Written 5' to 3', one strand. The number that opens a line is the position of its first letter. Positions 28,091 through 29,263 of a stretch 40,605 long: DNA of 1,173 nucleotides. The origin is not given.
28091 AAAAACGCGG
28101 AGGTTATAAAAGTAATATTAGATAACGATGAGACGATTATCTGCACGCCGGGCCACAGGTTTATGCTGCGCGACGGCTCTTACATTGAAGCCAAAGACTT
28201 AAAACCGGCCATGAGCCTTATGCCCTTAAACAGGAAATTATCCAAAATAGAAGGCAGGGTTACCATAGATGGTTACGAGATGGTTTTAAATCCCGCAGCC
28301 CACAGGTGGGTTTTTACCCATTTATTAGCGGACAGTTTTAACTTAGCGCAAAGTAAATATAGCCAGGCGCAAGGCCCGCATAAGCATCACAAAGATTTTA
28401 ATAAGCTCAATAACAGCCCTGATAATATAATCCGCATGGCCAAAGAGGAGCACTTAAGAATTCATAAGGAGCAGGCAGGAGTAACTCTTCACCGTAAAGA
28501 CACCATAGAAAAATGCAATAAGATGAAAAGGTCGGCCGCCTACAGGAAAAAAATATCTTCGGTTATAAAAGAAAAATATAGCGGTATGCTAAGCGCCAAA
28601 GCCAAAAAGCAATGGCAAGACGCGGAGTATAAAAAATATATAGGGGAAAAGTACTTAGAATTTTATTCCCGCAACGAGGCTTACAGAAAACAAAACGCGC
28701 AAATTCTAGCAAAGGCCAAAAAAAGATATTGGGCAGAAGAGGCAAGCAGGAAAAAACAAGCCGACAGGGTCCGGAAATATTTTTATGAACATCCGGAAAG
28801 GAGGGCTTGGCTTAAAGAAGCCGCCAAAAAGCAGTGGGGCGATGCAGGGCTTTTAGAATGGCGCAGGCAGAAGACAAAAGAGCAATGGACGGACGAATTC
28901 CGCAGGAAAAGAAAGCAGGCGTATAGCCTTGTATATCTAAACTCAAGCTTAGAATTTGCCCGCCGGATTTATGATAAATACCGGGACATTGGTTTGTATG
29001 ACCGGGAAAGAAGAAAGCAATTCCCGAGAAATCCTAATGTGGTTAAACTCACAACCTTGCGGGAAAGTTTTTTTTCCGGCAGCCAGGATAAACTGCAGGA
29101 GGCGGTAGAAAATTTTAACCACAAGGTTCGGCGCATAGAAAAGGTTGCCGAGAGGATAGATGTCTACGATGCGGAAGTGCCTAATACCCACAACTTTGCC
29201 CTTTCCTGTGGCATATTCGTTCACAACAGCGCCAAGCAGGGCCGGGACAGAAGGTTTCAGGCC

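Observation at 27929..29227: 433-aa intein in the GyrB Toprim motif with an HNH nuclease signature and an unusual basic Trp-repeat module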

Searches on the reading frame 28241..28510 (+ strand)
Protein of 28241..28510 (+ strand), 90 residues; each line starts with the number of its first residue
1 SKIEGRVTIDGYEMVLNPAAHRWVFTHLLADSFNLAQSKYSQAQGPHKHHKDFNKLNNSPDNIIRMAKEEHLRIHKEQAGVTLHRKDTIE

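Call 23: search_protein_families(library=pfam, proteins=[window:28241-28510:+], max_evalue=10)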
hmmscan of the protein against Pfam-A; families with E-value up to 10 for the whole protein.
window:28241-28510:+ (90 aa): 3 families
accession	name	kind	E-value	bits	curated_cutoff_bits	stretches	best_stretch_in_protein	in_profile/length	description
PF13392.12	HNH_3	-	0.0036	17.4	24.8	1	49-72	22-45/46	HNH endonuclease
PF13756.12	Stimulus_sens_1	-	0.0081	17.1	29.8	1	27-79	29-83/111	Stimulus-sensing domain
PF22652.1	DUF7006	-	0.053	14.1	27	1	52-86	69-102/112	Family of unknown function (DUF7006)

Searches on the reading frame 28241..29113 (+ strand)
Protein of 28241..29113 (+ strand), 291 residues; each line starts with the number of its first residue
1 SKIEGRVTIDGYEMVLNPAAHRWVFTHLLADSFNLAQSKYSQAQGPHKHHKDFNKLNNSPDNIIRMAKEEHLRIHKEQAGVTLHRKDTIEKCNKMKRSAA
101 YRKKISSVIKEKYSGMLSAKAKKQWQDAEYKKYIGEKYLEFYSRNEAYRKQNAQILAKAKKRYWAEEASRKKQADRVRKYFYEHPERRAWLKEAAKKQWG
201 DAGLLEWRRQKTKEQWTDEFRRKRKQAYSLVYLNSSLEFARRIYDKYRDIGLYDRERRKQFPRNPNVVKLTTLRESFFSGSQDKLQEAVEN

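Call 47: predict_structure(alignment_id=A2)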
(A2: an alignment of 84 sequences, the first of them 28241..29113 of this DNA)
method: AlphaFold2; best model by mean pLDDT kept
length: 291 residues; sequences in the alignment: 84
mean_pLDDT: 91.4   pTM: 0.43
mean pLDDT of the five models: 91.4, 91.3, 88.2, 85.7, 85.6
residues with pLDDT >= 90: 228; 70-90: 53; 50-70: 6; < 50: 4
segments of 3 or more residues with pLDDT < 50: 1-4
pLDDT, mean of each block of 10 residues (from residue 1): 52 83 87 93 90 87 93 86 83 91 93 93 95 97 96 96 96 97 96 95 95 92 94 97 95 95 94 95 95 89
secondary structure, 60 per line:
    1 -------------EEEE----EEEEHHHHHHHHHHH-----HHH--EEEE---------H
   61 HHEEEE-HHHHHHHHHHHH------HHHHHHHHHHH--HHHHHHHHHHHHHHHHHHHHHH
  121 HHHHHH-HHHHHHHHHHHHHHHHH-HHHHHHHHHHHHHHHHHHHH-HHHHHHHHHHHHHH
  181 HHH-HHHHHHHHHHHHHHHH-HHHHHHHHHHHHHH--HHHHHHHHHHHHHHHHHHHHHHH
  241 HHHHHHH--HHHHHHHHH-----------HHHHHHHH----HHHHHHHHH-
elements in order: E14-17 E22-25 H26-36 E47-50 E63-66 H68-79 H86-96 H99-126 H128-144 H146-165 H167-183 H185-200 H202-215 H218-247 H250-258 H270-277 H282-290

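Call 52: fold_search(model_id=the predicted structure, library=pdb)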
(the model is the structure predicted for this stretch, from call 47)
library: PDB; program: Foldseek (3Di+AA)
matches with E <= 10: 10; with E <= 0.001: 0
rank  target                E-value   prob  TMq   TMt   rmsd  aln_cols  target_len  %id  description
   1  1u3e_M                6.5e-01  0.75  0.21  0.32   5.3        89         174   19  DNA binding and cleavage by the HNH homing endonuclease I-HmuI (released 2004-08-31)
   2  9sjn_A                4.7e+00  0.30  0.18  0.15   6.7        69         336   20  Type I-F_HNH variant Cascade target-free RNP, HNH domain in outwards position (released 2026-02-18)
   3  8b6h_DC               6.7e+00  0.02  0.12  0.07  25.1       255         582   12  Cryo-EM structure of cytochrome c oxidase dimer (complex IV) from respiratory supercomplex of Tetrahymena thermophila (released 2023-03-29)
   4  9sjd_A                7.1e+00  0.23  0.16  0.14   3.0        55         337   22  Type I-F_HNH variant Cascade bound to dsDNA, HNH domain in outwards position (released 2026-02-18)
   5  1evw_A                7.1e+00  0.09  0.15  0.25   4.7        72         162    8  L116A MUTANT OF THE HOMING ENDONUCLEASE I-PPOI COMPLEXED TO HOMING SITE DNA. (released 2000-08-03)
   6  8ydb_J                8.0e+00  0.14  0.17  0.14   6.9        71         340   21  Type I-FHNH Cascade-dsDNA intermediate complex (released 2024-07-31)
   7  4q4n                  8.5e+00  0.08  0.10  0.13   3.5        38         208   18  Structure of the Resuscitation Promoting Factor Interacting protein RipA mutated at H432 (released 2014-09-10)
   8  4q4t                  9.6e+00  0.07  0.10  0.13   3.5        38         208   18  Structure of the Resuscitation Promoting Factor Interacting protein RipA mutated at E444 (released 2014-09-10)
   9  6e0k                  9.6e+00  0.06  0.05  0.05   7.6        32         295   19  Structure of Rhodothermus marinus CdnE c-UMP-AMP synthase (released 2019-02-20)
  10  5dqq                  9.6e+00  0.03  0.10  0.06  22.3       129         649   15  Structure, inhibition and regulation of two-pore channel TPC1 from Arabidopsis thaliana (released 2016-03-09)

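Call 58: fold_search(model_id=the predicted structure, library=viral)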
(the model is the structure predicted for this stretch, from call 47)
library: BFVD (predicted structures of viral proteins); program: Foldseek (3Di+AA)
matches with E <= 10: 699; with E <= 0.001: 1
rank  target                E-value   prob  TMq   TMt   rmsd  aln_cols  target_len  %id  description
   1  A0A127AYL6            3.5e-05  1.00  0.18  0.10  35.8       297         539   14  Hint domain-containing protein [Bacillus phage SP-15]
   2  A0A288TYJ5            3.8e-03  1.00  0.20  0.28   7.3        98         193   22  HNH nuclease domain-containing protein [Enterococcus phage EFP01]
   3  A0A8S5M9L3            4.0e-03  1.00  0.18  0.37   4.5        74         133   27  Homing endonuclease [Siphoviridae sp. ctB3v5]
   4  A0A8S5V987            4.8e-03  1.00  0.21  0.34   6.1        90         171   22  Homing endonuclease [Siphoviridae sp. ct2D011]
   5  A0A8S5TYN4            5.7e-03  1.00  0.21  0.25   4.6        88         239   26  Homing endonuclease [Siphoviridae sp. ctnPP24]
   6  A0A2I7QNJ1            7.2e-03  1.00  0.20  0.32   4.7        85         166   27  (no name in the UniProt tables at hand)
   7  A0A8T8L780            7.2e-03  0.99  0.18  0.30  17.7       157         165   16  (no name in the UniProt tables at hand)
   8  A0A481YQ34            1.1e-02  1.00  0.20  0.23   2.8        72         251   24  HNH endonuclease [Iridovirus LCIVAC01]
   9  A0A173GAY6            1.1e-02  1.00  0.26  0.33   6.9       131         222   18  (no name in the UniProt tables at hand)
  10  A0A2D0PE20            1.4e-02  1.00  0.23  0.50   9.0       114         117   15  Phage protein [Yersinia phage fPS-7]
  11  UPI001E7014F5         1.4e-02  1.00  0.16  0.23   3.9        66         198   29  (no name look-up for this kind of identifier)
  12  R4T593                1.4e-02  1.00  0.21  0.53   4.3        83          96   23  HNH protein [Halorubrum tailed phage 8]
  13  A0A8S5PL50            1.5e-02  1.00  0.21  0.29   3.7        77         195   25  Homing endonuclease [Siphoviridae sp. ctOSJ35]
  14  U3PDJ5                1.6e-02  1.00  0.18  0.47   3.2        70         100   16  HNH endonuclease [Burkholderia phage JG068]
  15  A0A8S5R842            1.6e-02  1.00  0.21  0.44   6.7       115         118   24  HNH endonuclease [virus sp. ctnRj46]
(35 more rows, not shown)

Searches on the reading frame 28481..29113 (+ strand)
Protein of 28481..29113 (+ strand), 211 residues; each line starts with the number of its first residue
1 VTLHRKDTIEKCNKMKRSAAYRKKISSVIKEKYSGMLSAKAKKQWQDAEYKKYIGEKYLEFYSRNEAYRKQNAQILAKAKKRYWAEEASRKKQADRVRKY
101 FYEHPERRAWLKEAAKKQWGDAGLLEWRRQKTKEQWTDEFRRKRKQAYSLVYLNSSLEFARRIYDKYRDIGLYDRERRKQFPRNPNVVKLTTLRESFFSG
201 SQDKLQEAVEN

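Call 23: search_protein_families(library=pfam, proteins=[window:28481-29113:+], max_evalue=10)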
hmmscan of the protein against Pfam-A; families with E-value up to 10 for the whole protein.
window:28481-29113:+ (211 aa): 1 family
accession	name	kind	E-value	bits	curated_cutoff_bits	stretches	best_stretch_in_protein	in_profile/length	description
PF04716.19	ETC_C1_NDUFA5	-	0.17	12.1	27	1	7-42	18-50/67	ETC complex I subunit conserved region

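Call 32: search_protein_representatives(protein=window:28481-29113:+)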
Query: 211 residues. Proteins with E-value up to 0.001 (for the whole library): 96; up to 1e-10: 54; up to 1e-30: 19. The best 96 are listed.
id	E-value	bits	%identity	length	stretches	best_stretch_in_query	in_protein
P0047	7.1e-53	196.1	49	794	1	2-211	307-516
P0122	1.3e-46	175.7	47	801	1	30-211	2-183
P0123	4.7e-45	170.6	46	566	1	2-211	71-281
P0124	4.0e-41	157.7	46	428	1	32-209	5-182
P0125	8.4e-40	153.4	40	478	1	2-211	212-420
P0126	1.1e-37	146.6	46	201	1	32-211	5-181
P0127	1.8e-37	145.8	41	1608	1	2-210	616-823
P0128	6.4e-36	140.8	40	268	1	3-209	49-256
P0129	1.3e-35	139.8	45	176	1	12-170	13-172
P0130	2.7e-35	138.7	42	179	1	37-209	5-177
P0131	6.1e-35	137.6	38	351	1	2-204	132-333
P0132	9.6e-35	136.9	40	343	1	3-211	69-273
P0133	8.8e-34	133.8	39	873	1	2-211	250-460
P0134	1.1e-33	133.4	41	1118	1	2-209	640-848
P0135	9.4e-33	130.4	43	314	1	3-178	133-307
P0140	1.5e-30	123.2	36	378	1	2-211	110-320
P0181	2.8e-08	50.6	38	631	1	133-210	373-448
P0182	2.9e-08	50.5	39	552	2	33-150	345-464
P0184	6.3e-08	49.4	34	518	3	65-144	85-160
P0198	6.4e-06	42.8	34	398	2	80-170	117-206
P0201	2.2e-05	41.1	36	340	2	35-142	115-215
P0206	4.3e-05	40.1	35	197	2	78-153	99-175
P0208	9.0e-05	39.1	35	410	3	54-144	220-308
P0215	4.8e-04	36.7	36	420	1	43-195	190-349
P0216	5.4e-04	36.6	35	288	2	36-145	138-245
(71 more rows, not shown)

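Call 33: search_protein_families(library=pfam, proteins=[P0125, P0131, P0140, P0184, P0208, P0182, P0181, P0215, P0198, P0201], max_evalue=0.01)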
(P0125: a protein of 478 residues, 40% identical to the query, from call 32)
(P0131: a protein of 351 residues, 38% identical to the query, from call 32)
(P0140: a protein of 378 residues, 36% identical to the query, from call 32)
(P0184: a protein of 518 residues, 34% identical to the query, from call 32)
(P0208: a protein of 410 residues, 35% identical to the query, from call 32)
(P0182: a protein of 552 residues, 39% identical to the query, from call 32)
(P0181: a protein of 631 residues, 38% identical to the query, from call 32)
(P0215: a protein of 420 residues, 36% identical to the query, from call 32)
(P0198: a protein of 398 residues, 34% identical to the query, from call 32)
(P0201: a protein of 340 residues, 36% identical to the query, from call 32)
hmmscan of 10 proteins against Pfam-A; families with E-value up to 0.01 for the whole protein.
P0125 (478 aa): 2 families
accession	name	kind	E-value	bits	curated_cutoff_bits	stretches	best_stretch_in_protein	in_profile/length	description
PF14890.11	Intein_splicing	-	2.9e-20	73.1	35.8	1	85-458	1-155/155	Intein splicing domain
PF00204.31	DNA_gyraseB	-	0.0005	20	27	1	2-36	137-171/173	DNA gyrase B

P0131 (351 aa): 1 family
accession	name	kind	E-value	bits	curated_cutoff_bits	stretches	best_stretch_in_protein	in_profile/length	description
PF13392.12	HNH_3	-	0.00017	21.6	24.8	1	97-122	20-45/46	HNH endonuclease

P0140 (378 aa): 2 families
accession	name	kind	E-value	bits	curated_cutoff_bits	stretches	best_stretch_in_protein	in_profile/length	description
PF14890.11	Intein_splicing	-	1.1e-13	51.8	35.8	1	8-358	81-155/155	Intein splicing domain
PF13392.12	HNH_3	-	0.0087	16.1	24.8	0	72-99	17-44/46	HNH endonuclease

P0184 (518 aa): 3 families
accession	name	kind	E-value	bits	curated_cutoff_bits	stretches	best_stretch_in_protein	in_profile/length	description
PF00986.26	DNA_gyraseB_C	-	3.3e-32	110.9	29.8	1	446-507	2-63/63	DNA gyrase B subunit, carboxyl terminus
PF01751.28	Toprim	-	3.2e-13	50.1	23.1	1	315-414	13-95/96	Toprim domain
PF14890.11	Intein_splicing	-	1e-07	32.3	35.8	1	234-314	114-155/155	Intein splicing domain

P0208 (410 aa): 2 families
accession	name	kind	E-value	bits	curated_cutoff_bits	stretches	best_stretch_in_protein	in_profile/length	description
PF01541.30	GIY-YIG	-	3.5e-05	24.5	22.6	1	4-95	2-77/78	GIY-YIG catalytic domain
PF25610.1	HR1_TOCA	-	0.0066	17.2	27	0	208-221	40-53/90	TOCA family HR1 domain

P0182 (552 aa): 3 families
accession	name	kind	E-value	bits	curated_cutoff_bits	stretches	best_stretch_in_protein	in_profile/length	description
PF00204.31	DNA_gyraseB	-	1.5e-27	96.6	27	1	1-89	84-172/173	DNA gyrase B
PF01079.26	Hint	-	7.8e-06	26.1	29.7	1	127-215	10-94/213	Hint module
PF14890.11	Intein_splicing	-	2.8e-05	24.4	35.8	1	139-395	3-96/155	Intein splicing domain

P0181 (631 aa): 3 families
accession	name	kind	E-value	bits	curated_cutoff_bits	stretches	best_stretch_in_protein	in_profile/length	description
PF00204.31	DNA_gyraseB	-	1.2e-60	204.4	27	1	31-199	1-172/173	DNA gyrase B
PF14890.11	Intein_splicing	-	1.2e-17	64.6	35.8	1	248-487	2-155/155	Intein splicing domain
PF01751.28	Toprim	-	1.1e-15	58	23.1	1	488-587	13-95/96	Toprim domain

P0215 (420 aa): 2 families
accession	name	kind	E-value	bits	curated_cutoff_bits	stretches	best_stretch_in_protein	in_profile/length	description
PF14890.11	Intein_splicing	-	1.8e-20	73.7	35.8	1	23-401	1-155/155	Intein splicing domain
PF13392.12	HNH_3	-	2.9e-11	43.3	24.8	1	142-184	2-44/46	HNH endonuclease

P0198 (398 aa): 2 families
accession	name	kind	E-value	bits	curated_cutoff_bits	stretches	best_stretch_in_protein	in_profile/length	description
PF14890.11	Intein_splicing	-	3.7e-08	33.8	35.8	1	287-336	114-155/155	Intein splicing domain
PF13392.12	HNH_3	-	0.0015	18.5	24.8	1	3-25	22-44/46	HNH endonuclease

P0201 (340 aa): 0 families

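Call 37: search_protein_families(library=pfam, proteins=[P0216, P0208, P0201, P0206, P0131], max_evalue=10)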
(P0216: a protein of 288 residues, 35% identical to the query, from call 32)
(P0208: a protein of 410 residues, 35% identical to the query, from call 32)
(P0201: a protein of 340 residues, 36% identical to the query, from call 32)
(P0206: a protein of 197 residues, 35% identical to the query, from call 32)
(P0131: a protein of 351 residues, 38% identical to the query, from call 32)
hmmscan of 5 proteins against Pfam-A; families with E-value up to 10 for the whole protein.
P0216 (288 aa): 5 families
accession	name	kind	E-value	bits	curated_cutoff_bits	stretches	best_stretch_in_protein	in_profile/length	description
PF17830.6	STI1-HOP_DP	-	0.0039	17.5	29.1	0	148-161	19-32/55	STI1/HOP, DP domain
PF22945.2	LEM-3_GIY-YIG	-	0.0045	17.4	27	1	29-93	28-96/151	LEM-3-like GIY-YIG domain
PF01374.23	Glyco_hydro_46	-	0.014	15.4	27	1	120-234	60-177/210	Glycosyl hydrolase family 46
PF25725.1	crAss_CARG1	-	7.6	7.1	27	1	226-266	86-126/133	Crassvirus cargo protein 1 domain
PF01322.25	Cytochrom_C_2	-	8.7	7.8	26.5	1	223-269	40-86/121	Cytochrome C'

P0208 (410 aa): 10 families
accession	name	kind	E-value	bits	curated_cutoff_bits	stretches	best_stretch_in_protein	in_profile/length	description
PF01541.30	GIY-YIG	-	3.5e-05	24.5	22.6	1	4-95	2-77/78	GIY-YIG catalytic domain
PF25610.1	HR1_TOCA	-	0.0066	17.2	27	0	208-221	40-53/90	TOCA family HR1 domain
PF17098.10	Wtap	-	0.013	15.9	35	1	151-231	67-151/155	WTAP/Mum2p family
PF22083.2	I-HmuI_NUMOD-like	-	0.03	14.3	27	1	387-403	30-46/46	DNA endonuclease I-HmuI-like, NUMOD-like domain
PF16877.10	DUF5078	-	0.038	14.9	27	1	197-267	41-112/118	Domain of unknown function (DUF5078)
PF22347.1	AvrPiz-t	-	0.12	13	27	0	252-271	18-36/70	Avirulence protein AvrPiz-t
PF16750.11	HK_sensor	-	0.12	13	30.5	1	203-238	52-87/110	Sensor domain of 2-component histidine kinase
PF11304.13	DUF3106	-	1.8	9.6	24.3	0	302-343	23-64/104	Protein of unknown function (DUF3106)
PF16525.10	MHB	-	2.4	8.9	27.4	0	324-342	41-59/77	Haemophore, haem-binding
PF07460.16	NUMOD3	-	7.8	7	20.4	0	180-195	20-35/37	NUMOD3 motif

P0201 (340 aa): 0 families

P0206 (197 aa): 3 families
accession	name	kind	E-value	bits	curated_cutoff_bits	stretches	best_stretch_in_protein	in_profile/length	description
PF16525.10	MHB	-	0.00044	20.8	27.4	2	68-81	21-34/77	Haemophore, haem-binding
PF04910.20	Tcf25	-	0.0077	15.8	24.2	1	74-126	243-298/337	Transcriptional repressor TCF25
PF14749.11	Acyl-CoA_ox_N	-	0.21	12.5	25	1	74-130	9-66/120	Acyl-coenzyme A oxidase N-terminal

P0131 (351 aa): 4 families
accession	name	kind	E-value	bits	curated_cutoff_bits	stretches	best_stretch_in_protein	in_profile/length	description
PF13392.12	HNH_3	-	0.00017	21.6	24.8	1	97-122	20-45/46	HNH endonuclease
PF17898.6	GerD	-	0.019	15.4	29.5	1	131-195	40-99/114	Spore germination GerD central core domain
PF25743.1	VG27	-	0.1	12.4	27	1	45-172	107-228/287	Ictalurid herpesvirus 1 ORF27 protein family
PF04640.20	PLATZ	-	0.23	12.6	25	1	29-58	50-79/79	PLATZ transcription factor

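Call 46: search_protein_families(library=ncbifam, proteins=[P0216, P0208, P0201, P0206, P0131, window:28481-29113:+], max_evalue=10)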
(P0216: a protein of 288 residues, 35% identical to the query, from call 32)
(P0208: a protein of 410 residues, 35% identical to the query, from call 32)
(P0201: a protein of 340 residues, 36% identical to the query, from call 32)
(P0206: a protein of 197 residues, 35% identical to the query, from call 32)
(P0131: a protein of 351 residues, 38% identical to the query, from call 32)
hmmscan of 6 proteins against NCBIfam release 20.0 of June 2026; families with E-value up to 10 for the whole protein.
P0216 (288 aa): 3 families
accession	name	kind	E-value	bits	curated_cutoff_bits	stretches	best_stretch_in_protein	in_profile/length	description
NF040801.1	spore_GerD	equivalog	0.32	10.5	100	1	121-181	117-173/174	spore germination lipoprotein GerD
TIGR01711.1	gspJ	equivalog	1.7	8.4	64.85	1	121-151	88-118/192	type II secretion system minor pseudopilin GspJ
TIGR04539.1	tRNA_cyclodipep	subfamily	2.4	7.6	45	1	119-176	100-158/220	tRNA-dependent cyclodipeptide synthase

P0208 (410 aa): 2 families
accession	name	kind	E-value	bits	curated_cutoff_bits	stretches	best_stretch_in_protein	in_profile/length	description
TIGR02880.1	cbbX_cfxQ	equivalog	0.048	12.9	459.25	1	223-250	167-193/284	CbbX protein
NF006350.0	PRK08575.1-4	equivalog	0.091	12.2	361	1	16-58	23-66/309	5-methyltetrahydropteroyltriglutamate--homocysteine methyltransferase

P0201 (340 aa): 1 family
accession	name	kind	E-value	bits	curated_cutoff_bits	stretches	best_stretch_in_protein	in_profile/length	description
TIGR01453.1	grpIintron_endo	subfamily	0.02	14.9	56.05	1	20-156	15-154/215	group I intron endonuclease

P0206 (197 aa): 2 families
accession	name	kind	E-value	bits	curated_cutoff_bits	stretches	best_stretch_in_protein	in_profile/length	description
TIGR04529.1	MTB_hemophore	subfamily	0.0013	19.6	32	1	112-137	11-36/77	hemophore-related protein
TIGR03007.1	pepcterm_ChnLen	equivalog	0.12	10.6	278.85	1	56-76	257-277/498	XrtA system polysaccharide chain length determinant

P0131 (351 aa): 2 families
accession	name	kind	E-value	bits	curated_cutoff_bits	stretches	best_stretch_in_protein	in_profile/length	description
NF040801.1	spore_GerD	equivalog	0.052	13.1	100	1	128-196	96-159/174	spore germination lipoprotein GerD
NF002362.0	PRK01343.1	equivalog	0.54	10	79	1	25-57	9-41/66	DNA gyrase inhibitor YacG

window:28481-29113:+ (211 aa): 0 families

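Call 49: find_homologous_proteins(query=P0216, max_evalue=0.001)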
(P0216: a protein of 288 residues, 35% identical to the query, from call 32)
Query P0216 (288 aa): 19 proteins with E <= 0.001 among 1056 candidates.
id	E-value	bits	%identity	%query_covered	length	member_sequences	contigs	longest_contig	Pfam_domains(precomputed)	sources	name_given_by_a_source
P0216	3.1e-186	636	100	100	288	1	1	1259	-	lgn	-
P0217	4.2e-70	255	47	100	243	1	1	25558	-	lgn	-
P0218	1.5e-60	223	47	96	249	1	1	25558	-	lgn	-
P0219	1.2e-49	187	50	70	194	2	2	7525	-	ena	-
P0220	1.6e-21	95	35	93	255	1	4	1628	PF17898.7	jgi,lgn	-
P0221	4.5e-17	81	28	82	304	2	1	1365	-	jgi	-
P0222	6.2e-15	74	31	93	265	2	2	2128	PF17830.7,PF17898.7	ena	-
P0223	3.9e-13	68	31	51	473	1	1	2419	-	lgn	-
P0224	6.5e-13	67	32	89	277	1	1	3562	PF22945.3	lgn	-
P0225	2.7e-12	65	30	79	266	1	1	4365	-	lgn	-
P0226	2.9e-12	65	39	39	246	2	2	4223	PF07460.17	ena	-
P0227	4.8e-11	61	32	67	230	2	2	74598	-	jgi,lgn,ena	jgi:hypothetical protein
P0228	2.7e-10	58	30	74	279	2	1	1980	-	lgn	-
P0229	9.7e-10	57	34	64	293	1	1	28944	PF07460.17,PF22945.3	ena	-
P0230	6.8e-9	54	41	38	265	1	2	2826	-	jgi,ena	-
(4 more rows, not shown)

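Call 50: search_protein_families(library=pfam, proteins=[P0226, P0229, P0217, P0220, P0223], max_evalue=1)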
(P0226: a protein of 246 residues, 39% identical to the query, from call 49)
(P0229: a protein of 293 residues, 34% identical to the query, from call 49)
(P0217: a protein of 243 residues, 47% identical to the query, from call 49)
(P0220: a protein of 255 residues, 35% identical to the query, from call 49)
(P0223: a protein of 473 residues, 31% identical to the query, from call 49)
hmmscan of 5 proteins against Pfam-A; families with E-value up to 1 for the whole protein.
P0226 (246 aa): 1 family
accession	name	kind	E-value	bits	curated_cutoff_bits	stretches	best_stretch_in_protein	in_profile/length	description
PF07460.16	NUMOD3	-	4.5e-22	78.1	20.4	3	96-126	1-31/37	NUMOD3 motif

P0229 (293 aa): 4 families
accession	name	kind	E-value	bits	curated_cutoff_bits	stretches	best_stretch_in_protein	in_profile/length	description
PF07460.16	NUMOD3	-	9.3e-19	67.5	20.4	6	240-269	1-37/37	NUMOD3 motif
PF22945.2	LEM-3_GIY-YIG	-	2.1e-07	31.5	27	1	26-101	28-102/151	LEM-3-like GIY-YIG domain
PF05395.17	DARPP-32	-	0.072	13.6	24.6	1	116-209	57-141/169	Protein phosphatase inhibitor 1/DARPP-32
PF11590.13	DNAPolymera_Pol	-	0.27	11.6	26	0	260-268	20-28/36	DNA polymerase catalytic subunit Pol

P0217 (243 aa): 1 family
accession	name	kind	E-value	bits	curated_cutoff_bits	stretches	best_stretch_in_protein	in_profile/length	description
PF22945.2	LEM-3_GIY-YIG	-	0.037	14.5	27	1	28-83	28-87/151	LEM-3-like GIY-YIG domain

P0220 (255 aa): 4 families
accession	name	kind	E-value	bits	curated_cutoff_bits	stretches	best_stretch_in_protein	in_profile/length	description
PF17898.6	GerD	-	8.1e-06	26.2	29.5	2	123-194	45-112/114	Spore germination GerD central core domain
PF17830.6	STI1-HOP_DP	-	0.00077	19.7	29.1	0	146-189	15-51/55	STI1/HOP, DP domain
PF02979.21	NHase_alpha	-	0.043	13.6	27.2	0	147-175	47-75/184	Nitrile hydratase, alpha chain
PF10408.14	Ufd2P_core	-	0.084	11.7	20.4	1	109-146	395-432/628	Ubiquitin elongating factor core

P0223 (473 aa): 4 families
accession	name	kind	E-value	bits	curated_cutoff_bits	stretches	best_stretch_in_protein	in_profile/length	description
PF02979.21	NHase_alpha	-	0.074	12.9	27.2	0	209-234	46-71/184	Nitrile hydratase, alpha chain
PF17898.6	GerD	-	0.076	13.4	29.5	0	312-382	23-106/114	Spore germination GerD central core domain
PF03874.21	RNA_pol_Rpb4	-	0.36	11.6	25.6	0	95-132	81-113/116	RNA polymerase Rpb4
PF02526.19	GBP_repeat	-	0.46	10.7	25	0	314-327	10-23/38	Glycophorin-binding protein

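Call 80: find_homologous_proteins(query=P0220, region=100-250, max_evalue=0.001)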
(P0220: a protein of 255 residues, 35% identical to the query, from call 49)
Query P0220, residues 100-250 (151 aa): 86 proteins with E <= 0.001 among 525 candidates.
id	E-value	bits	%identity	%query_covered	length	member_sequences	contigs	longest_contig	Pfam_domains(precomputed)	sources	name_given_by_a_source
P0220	9.1e-87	307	100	100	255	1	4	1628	PF17898.7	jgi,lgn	-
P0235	6.2e-43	164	53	95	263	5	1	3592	-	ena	-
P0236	2.3e-36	143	51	87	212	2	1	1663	-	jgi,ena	jgi:hypothetical protein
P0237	5.8e-36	142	50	95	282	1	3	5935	PF17830.7,PF17898.7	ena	-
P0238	1.1e-34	138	50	100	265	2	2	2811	-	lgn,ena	-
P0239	6.8e-33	132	45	97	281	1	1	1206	PF17830.7,PF17898.7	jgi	-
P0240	1.5e-32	131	45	87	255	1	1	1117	PF17898.7,PF10408.15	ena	-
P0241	3.8e-32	129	44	87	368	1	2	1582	PF17830.7,PF17898.7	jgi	-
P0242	2.4e-30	123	49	97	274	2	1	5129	PF17830.7,PF17898.7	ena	-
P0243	1.6e-29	121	36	93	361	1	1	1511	PF17830.7,PF17898.7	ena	-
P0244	3.5e-29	120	43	89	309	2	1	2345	PF17830.7,PF17898.7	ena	-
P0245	6.1e-29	119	42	97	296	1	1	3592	PF17830.7,PF17898.7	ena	-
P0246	1.5e-28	118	48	82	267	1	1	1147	PF17830.7,PF17898.7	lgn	-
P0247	1.8e-28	117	44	97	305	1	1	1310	PF17898.7,PF07319.17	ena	-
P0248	3.1e-28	117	44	95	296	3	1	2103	PF17898.7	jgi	-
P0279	3.8e-17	81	39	93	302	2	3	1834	PF17898.7,PF13392.13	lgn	-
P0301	7.7e-10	57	26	94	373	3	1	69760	PF07460.17,PF01541.31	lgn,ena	-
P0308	1.3e-6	46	29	83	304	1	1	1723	PF07460.17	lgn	-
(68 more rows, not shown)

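Call 84: search_protein_families(library=pfam, proteins=[P0301, P0308, P0279], max_evalue=0.01)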
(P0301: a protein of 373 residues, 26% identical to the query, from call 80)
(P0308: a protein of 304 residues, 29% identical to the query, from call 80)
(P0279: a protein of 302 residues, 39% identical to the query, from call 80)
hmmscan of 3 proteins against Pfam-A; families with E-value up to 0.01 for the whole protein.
P0301 (373 aa): 3 families
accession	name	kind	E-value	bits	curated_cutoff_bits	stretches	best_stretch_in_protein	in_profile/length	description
PF01541.30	GIY-YIG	-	1e-08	35.8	22.6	1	17-93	4-74/78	GIY-YIG catalytic domain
PF07460.16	NUMOD3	-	1.9e-06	28.1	20.4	1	110-152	1-37/37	NUMOD3 motif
PF17898.6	GerD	-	0.0024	18.2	29.5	0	221-310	23-108/114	Spore germination GerD central core domain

P0308 (304 aa): 2 families
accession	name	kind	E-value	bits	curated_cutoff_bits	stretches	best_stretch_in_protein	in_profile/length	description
PF07460.16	NUMOD3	-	7e-13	48.7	20.4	1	113-142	1-37/37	NUMOD3 motif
PF17830.6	STI1-HOP_DP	-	0.0049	17.2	29.1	0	175-194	13-32/55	STI1/HOP, DP domain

P0279 (302 aa): 5 families
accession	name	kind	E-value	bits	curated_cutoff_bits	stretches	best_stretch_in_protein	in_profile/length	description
PF13392.12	HNH_3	-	7.5e-09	35.5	24.8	1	48-92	2-46/46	HNH endonuclease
PF17898.6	GerD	-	8.6e-06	26.1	29.5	0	102-153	14-65/114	Spore germination GerD central core domain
PF08159.17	NUC153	-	0.00075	19.7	20.5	0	137-147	3-13/29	NUC153 domain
PF05551.17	zf-His_Me_endon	-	0.0011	19.6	27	1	53-94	53-94/131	Zinc-binding loop region of homing endonuclease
PF07460.16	NUMOD3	-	0.0016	18.8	20.4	1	106-126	1-21/37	NUMOD3 motif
